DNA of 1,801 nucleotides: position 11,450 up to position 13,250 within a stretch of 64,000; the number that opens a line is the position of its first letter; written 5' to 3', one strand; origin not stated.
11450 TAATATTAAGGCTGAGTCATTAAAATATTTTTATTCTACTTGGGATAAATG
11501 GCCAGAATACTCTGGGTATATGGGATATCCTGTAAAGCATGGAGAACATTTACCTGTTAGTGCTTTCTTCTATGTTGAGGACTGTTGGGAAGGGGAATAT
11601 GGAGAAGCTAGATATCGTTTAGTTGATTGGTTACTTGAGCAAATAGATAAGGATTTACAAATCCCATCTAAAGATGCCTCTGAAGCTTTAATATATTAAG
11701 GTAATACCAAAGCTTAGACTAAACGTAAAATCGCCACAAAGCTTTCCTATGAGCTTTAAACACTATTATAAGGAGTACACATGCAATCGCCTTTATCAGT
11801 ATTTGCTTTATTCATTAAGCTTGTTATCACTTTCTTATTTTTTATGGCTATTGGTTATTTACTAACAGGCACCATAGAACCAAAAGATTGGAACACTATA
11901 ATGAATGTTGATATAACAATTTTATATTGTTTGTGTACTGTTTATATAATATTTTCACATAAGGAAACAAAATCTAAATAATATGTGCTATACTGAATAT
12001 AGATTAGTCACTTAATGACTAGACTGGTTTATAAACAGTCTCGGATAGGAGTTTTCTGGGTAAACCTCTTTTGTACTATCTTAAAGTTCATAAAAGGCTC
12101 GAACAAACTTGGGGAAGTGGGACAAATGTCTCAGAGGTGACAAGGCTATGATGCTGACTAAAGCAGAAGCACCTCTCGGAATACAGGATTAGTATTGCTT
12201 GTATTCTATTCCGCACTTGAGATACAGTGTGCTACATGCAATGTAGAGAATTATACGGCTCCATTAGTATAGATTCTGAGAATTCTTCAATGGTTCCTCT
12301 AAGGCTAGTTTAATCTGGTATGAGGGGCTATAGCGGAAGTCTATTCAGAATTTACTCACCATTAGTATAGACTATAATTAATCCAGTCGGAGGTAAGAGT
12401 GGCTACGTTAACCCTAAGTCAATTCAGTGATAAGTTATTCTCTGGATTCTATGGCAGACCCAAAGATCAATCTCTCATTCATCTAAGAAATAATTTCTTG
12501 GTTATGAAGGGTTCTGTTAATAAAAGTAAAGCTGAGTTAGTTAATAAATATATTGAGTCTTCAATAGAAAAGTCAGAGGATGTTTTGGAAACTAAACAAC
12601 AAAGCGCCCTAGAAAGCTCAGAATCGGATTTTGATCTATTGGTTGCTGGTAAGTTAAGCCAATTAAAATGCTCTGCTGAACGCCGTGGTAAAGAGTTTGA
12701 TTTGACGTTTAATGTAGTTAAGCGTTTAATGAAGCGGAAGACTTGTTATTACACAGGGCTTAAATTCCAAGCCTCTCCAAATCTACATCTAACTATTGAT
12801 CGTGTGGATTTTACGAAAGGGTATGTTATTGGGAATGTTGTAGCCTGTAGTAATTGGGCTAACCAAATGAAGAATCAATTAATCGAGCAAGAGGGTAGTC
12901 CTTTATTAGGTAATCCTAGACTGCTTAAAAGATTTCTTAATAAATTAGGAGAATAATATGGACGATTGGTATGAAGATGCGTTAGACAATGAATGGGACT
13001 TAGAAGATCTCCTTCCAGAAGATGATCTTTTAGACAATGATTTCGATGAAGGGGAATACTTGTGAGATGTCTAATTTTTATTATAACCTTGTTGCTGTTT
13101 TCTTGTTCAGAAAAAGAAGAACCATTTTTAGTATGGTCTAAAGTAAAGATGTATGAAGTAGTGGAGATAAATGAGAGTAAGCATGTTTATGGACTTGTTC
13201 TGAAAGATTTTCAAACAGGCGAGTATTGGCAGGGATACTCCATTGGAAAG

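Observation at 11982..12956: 417-nt hairpin-dense non-coding region with duplicated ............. box upstream of an HNH endonuclease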

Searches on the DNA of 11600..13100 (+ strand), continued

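Call 91: search_with_rna_model(model_id=R1, sources=[L136, L006, L132, L131, L221, L223], max_evalue=0.02, filters=off, make_alignment=true, show_alignments=6)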
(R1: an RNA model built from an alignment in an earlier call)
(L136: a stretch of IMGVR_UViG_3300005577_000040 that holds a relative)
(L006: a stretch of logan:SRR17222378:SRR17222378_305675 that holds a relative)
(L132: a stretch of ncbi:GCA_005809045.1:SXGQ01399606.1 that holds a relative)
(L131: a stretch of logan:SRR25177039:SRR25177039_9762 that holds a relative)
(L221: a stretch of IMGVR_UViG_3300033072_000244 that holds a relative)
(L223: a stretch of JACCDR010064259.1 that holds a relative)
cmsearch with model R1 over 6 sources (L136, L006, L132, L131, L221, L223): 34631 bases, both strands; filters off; matches with E-value up to 0.02: 6.
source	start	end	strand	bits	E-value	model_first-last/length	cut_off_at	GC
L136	2368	2460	+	120.4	5e-27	1-93/93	no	0.38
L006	3870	3962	+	107.8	6e-24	1-93/93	no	0.39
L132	2787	2877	+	47.8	3.1e-09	1-93/93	no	0.43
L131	2772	2864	+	22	0.0063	1-93/93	no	0.38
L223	746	838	-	21.3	0.0094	1-93/93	no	0.39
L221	913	996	+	20.8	0.013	1-93/93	no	0.42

Alignment A14: 6 matches aligned to the model, 96 columns, each read 5' to 3' on its own strand. Consensus structure (alignment columns), stored with it:
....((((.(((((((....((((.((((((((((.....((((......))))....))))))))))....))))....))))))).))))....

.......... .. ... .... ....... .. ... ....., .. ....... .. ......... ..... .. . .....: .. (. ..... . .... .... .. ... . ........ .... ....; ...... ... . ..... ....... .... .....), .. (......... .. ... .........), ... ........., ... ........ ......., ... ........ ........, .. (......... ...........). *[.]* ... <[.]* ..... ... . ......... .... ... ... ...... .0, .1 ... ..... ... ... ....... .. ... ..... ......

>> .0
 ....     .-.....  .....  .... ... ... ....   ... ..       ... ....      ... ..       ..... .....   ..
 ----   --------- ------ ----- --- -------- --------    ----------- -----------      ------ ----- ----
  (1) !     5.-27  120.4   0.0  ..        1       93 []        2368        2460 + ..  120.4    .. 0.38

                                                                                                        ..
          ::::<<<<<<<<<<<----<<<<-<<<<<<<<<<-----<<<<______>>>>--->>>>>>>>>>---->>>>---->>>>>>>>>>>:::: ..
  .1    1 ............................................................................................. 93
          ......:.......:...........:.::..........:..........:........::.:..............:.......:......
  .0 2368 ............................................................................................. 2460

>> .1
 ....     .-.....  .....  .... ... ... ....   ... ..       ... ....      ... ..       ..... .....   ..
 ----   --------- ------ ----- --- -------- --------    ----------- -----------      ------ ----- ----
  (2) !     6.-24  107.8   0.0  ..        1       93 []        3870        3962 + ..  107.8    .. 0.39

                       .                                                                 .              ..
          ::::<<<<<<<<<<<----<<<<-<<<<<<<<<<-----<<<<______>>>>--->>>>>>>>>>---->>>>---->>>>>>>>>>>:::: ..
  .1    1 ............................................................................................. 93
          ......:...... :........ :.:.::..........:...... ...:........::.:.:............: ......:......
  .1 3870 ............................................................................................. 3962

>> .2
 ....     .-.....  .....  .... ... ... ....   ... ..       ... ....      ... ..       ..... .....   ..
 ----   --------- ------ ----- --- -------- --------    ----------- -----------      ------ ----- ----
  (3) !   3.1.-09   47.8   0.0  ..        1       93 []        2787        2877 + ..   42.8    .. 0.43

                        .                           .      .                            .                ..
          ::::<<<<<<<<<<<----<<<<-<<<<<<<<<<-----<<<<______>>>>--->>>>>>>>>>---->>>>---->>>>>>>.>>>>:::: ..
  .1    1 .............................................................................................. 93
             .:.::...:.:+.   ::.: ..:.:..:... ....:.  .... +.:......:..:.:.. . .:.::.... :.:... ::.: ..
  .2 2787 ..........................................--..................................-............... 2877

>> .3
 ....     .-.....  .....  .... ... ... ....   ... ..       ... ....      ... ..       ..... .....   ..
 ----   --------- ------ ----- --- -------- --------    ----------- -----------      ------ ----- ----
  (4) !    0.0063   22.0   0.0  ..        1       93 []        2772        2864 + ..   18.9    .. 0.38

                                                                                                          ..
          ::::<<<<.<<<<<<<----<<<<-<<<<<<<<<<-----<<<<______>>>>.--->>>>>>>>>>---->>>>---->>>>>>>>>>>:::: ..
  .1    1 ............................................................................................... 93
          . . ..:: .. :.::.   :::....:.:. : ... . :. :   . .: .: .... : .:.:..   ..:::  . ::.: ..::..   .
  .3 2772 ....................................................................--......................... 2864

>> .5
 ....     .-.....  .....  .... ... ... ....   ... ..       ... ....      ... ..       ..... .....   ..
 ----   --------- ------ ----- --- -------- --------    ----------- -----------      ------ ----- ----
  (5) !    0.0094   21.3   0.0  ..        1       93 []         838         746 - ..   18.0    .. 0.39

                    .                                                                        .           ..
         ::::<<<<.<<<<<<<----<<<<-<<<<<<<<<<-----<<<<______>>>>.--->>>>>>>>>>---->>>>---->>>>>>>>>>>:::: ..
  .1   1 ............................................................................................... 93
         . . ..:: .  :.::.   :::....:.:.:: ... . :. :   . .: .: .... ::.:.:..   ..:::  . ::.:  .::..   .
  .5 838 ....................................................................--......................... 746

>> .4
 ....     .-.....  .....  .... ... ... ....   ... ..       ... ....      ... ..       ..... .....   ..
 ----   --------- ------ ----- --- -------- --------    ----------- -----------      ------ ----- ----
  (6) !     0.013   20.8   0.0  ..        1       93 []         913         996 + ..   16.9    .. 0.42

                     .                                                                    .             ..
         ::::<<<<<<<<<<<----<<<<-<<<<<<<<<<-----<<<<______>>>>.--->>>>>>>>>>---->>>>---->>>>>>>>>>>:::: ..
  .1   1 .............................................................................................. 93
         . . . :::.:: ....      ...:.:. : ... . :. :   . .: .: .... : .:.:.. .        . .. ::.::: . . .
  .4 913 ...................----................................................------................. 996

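Call 92: search_with_rna_model(model_id=R2, sources=[L136, L006, L132, L131, L221, L223], max_evalue=0.1, filters=off, make_alignment=true)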
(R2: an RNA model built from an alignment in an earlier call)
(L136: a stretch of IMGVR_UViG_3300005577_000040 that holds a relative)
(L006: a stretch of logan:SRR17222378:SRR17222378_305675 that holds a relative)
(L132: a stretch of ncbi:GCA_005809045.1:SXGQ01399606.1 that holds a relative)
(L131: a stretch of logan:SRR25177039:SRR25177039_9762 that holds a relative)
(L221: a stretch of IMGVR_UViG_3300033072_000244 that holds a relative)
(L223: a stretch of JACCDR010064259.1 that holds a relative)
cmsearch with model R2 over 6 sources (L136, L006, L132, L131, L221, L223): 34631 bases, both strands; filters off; matches with E-value up to 0.1: 6.
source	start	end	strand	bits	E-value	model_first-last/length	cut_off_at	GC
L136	2143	2280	+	183.2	7.7e-45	1-138/138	no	0.43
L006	3644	3782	+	151.1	9.8e-37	1-138/138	no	0.46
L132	2532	2676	+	65.8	3.2e-15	1-138/138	no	0.45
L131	2548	2687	+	14.4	0.031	1-138/138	no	0.44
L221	684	823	+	13.6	0.051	1-138/138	no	0.43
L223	923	1062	-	13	0.072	1-138/138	no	0.44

Alignment A15: 6 matches aligned to the model, 196 columns, each read 5' to 3' on its own strand. Consensus structure (alignment columns), stored with it:
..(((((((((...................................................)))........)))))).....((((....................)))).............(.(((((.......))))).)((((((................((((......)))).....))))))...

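Call 107: build_rna_model(alignment_id=A15)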
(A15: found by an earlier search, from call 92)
Model R3 built from alignment A15 (6 sequences, 196 columns); structure: stored with the alignment.
model positions 138; base pairs 29; branch points 3; effective number of sequences 1.77; information 0.59 bits per position. Calibrated on 0.2 Mb of random sequence (short: E-values are rough).
structure used (alignment columns):
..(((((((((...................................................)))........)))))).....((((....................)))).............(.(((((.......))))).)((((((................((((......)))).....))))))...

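Call 108: search_with_rna_model(model_id=R3, sources=[L217, L246, L216, L135, L007, L219, L134, L245, L002, L003, L005, L222, L224, L225, L226, L228, L234, L235, L238, L240], max_evalue=5, filters=off)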
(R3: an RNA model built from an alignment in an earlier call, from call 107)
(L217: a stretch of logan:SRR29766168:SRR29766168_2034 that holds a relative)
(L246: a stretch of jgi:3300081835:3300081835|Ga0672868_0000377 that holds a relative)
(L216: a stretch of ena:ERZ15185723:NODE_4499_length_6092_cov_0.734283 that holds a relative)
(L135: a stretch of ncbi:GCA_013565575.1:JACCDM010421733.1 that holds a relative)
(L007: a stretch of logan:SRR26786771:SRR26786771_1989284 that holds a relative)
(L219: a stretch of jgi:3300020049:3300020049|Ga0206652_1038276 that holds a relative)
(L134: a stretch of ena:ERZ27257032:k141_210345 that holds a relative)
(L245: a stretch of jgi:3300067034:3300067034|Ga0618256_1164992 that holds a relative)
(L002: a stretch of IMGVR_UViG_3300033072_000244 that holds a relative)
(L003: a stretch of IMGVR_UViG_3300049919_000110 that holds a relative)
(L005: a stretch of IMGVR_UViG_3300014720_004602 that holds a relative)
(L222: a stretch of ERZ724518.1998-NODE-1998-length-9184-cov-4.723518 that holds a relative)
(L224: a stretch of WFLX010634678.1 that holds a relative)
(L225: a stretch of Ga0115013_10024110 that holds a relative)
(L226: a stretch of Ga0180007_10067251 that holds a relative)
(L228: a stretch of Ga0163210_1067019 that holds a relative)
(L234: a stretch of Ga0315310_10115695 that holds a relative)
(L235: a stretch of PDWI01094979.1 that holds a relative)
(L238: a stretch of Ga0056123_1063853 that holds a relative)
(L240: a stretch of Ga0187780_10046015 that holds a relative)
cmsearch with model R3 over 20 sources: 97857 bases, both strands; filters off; matches with E-value up to 5: 6.
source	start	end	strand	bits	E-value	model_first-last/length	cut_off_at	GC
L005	2179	2320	+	13.4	0.43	1-138/138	no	0.32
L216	2724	2845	+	13.2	0.47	1-138/138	no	0.34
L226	2119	2253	+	11.6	1.1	1-138/138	no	0.31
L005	850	1007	+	10.6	1.8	1-138/138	no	0.37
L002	12823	12857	+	9.5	3.2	5-39/138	no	0.23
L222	1212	1364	+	8.9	4.3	1-138/138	no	0.44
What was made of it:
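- Tried and rejected: Model R3 did not recover the variant in L217 or the structured gap in L246 (call 108).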

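Call 109: search_with_rna_model(model_id=R3, sources=[L137, L138, L139, L140, L141, L142, L143, L144, L145, L146, L147, L148, L149, L150, L151, L152, L153, L154, L155, L156, L157, L158, L159, L160, L161, L162, L163, L164, L165, L166, L167, L168, L169, L170, L171, L172, L173, L174, L175, L176, L177, L178, L179, L180, L181, L182, L183, L184, L185, L186, L187, L188, L189, L190, L191, L192, L193, L194, L195, L196, L197, L198, L199, L200, L201, L202, L203, L204, L205, L206, L207, L208, L209, L210, L211, L212, L213, L214, L215, L136], max_evalue=1)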
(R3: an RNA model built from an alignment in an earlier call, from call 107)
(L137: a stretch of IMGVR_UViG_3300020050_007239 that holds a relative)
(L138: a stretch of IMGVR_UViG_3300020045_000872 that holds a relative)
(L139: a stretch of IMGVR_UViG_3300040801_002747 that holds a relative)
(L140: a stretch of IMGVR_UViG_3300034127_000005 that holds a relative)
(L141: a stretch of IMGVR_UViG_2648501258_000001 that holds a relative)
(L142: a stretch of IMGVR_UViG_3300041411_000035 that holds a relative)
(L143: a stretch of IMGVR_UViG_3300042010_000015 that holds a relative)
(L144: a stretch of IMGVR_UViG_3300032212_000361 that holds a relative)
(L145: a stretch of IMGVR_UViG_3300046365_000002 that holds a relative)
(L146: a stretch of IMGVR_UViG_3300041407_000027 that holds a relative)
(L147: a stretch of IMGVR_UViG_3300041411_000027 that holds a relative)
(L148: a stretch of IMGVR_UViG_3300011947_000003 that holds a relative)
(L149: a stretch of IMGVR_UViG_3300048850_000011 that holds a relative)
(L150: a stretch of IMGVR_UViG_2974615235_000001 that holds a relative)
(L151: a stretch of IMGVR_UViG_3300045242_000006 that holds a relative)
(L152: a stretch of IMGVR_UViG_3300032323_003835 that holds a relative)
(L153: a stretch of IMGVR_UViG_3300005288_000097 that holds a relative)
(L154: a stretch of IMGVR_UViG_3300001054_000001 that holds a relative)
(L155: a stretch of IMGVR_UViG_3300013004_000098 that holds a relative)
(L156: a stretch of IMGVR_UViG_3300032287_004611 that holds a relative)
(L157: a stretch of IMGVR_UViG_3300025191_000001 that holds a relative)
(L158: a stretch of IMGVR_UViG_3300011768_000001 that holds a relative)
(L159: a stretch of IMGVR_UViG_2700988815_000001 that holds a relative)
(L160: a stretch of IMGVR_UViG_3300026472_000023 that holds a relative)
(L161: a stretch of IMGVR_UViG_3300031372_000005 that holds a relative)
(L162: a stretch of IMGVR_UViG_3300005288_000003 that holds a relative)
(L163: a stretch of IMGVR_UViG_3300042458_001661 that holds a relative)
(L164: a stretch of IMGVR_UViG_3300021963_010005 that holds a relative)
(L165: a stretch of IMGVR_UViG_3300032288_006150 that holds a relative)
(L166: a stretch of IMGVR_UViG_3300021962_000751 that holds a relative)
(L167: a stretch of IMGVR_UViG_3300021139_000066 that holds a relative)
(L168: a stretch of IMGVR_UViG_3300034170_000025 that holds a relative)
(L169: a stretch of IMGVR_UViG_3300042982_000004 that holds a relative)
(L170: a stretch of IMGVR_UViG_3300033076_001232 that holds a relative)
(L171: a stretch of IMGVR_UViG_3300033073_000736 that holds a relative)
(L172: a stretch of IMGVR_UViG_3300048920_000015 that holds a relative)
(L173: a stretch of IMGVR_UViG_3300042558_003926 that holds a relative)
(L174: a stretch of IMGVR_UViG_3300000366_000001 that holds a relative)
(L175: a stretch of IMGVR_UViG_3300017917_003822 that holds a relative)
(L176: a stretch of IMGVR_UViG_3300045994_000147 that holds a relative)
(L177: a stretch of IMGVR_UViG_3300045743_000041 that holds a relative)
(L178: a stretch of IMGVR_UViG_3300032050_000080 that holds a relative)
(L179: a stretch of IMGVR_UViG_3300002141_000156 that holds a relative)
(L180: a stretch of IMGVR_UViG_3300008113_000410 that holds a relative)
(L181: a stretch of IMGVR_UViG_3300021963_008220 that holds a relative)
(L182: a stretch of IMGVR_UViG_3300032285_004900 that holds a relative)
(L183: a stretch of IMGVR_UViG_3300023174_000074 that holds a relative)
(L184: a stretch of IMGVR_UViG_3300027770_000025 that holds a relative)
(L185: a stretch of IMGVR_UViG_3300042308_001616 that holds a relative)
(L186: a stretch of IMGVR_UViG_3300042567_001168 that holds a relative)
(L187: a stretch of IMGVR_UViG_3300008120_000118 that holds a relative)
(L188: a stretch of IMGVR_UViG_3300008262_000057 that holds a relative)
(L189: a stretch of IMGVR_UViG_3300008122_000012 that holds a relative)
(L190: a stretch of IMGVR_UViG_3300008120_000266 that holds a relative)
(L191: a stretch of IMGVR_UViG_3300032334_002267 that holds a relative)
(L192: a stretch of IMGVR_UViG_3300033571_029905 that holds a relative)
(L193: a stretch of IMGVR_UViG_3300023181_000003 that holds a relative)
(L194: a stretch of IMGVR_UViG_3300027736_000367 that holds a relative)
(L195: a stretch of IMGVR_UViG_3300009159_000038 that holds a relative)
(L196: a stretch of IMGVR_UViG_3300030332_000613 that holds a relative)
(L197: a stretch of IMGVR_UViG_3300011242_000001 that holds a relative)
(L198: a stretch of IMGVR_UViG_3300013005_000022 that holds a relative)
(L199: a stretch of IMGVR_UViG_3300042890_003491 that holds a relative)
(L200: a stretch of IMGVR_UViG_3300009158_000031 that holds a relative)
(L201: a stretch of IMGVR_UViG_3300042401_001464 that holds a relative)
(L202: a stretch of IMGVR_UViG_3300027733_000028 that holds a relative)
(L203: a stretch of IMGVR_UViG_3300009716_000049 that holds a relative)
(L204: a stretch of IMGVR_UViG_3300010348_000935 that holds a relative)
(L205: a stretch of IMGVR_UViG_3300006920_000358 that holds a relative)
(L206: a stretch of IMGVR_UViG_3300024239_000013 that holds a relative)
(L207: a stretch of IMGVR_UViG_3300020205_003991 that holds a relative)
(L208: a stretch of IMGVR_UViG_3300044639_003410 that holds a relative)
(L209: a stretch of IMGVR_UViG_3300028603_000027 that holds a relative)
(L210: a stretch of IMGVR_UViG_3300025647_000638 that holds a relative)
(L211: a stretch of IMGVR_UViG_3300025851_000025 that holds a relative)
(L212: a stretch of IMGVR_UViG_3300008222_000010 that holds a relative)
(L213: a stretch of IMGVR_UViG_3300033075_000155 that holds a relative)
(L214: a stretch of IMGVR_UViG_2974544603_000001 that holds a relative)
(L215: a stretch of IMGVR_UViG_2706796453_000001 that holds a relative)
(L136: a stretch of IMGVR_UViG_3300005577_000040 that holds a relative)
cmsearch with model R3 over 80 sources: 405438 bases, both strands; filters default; matches with E-value up to 1: 1.
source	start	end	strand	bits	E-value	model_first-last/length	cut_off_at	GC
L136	2143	2280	+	154.8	2e-32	1-138/138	no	0.43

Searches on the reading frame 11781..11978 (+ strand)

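Call 16: search_protein_families(library=pfam, proteins=[window:11781-11978:+], max_evalue=1)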
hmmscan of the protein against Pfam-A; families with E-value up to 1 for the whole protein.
window:11781-11978:+ (66 aa): 1 family
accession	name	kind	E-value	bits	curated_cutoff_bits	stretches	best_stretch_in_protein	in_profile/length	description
PF12725.13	DUF3810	-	0.14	12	28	1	4-59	21-76/311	Protein of unknown function (DUF3810)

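Call 17: search_protein_families(library=phrogs, proteins=[window:11781-11978:+], max_evalue=0.01)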
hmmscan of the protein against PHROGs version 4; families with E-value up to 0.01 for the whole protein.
window:11781-11978:+ (66 aa): 0 families

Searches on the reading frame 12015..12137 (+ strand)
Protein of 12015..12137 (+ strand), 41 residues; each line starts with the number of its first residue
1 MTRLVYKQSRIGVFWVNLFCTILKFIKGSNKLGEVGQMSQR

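Call 16: search_protein_families(library=pfam, proteins=[window:12015-12137:+], max_evalue=1)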
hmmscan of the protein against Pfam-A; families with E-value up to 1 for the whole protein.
window:12015-12137:+ (41 aa): 0 families

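Call 17: search_protein_families(library=phrogs, proteins=[window:12015-12137:+], max_evalue=0.01)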
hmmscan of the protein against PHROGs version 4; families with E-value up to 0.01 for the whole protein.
window:12015-12137:+ (41 aa): 0 families
